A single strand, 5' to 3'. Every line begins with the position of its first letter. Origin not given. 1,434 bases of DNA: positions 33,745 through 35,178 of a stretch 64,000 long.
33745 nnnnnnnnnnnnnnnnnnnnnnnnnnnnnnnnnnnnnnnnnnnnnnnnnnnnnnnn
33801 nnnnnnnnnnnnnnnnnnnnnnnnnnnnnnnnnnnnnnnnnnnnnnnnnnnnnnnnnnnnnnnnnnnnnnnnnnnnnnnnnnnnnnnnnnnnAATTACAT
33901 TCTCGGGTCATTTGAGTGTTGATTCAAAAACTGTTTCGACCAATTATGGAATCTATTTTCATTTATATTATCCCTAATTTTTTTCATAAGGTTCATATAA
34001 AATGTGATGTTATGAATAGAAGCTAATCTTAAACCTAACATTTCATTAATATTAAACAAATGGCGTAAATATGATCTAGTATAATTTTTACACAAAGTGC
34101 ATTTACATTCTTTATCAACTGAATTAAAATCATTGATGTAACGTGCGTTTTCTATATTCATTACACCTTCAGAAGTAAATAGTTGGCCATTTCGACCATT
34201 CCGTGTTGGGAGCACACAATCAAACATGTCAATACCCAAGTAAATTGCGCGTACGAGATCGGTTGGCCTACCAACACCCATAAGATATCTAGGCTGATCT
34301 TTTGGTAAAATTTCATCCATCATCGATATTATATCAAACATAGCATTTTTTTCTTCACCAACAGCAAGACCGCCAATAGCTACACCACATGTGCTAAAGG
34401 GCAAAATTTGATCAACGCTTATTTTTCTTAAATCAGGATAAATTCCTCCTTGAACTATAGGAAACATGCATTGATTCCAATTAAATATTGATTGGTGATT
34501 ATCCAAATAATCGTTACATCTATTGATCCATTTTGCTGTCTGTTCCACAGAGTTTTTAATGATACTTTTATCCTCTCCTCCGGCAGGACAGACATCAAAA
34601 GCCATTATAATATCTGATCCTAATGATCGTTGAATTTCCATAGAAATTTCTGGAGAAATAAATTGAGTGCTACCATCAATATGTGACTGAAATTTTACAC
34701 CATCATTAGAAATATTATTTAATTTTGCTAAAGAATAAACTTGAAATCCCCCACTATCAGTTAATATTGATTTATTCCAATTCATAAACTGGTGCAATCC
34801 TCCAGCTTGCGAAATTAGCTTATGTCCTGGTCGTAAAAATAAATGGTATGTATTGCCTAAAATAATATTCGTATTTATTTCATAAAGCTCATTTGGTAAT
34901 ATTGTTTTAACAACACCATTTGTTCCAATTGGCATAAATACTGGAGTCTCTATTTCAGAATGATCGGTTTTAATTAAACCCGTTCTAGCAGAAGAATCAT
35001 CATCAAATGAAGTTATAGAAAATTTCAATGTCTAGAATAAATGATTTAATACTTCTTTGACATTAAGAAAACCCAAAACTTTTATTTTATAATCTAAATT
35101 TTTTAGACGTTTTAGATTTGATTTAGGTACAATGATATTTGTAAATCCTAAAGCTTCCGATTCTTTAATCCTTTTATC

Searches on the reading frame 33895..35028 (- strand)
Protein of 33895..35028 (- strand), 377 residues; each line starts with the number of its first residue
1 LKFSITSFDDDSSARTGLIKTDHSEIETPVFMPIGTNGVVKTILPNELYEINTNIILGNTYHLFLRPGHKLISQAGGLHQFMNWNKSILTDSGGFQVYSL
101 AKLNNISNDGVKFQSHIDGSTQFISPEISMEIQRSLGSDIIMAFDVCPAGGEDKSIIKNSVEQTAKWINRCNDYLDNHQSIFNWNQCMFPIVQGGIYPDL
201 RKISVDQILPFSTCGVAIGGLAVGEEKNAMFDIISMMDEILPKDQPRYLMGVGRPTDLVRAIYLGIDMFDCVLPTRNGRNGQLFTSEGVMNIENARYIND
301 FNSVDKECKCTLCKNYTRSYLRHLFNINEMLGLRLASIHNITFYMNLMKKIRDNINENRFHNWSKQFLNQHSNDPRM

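Call 75: search_protein_families(library=pfam, proteins=[window:33895-35028:-], max_evalue=0.00001)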
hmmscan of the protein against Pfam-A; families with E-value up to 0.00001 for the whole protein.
window:33895-35028:- (377 aa): 1 family
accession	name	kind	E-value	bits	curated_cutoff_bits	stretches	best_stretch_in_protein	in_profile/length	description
PF01702.25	TGT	-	7.6e-151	502.6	26.3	1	13-372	2-356/357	Queuine tRNA-ribosyltransferase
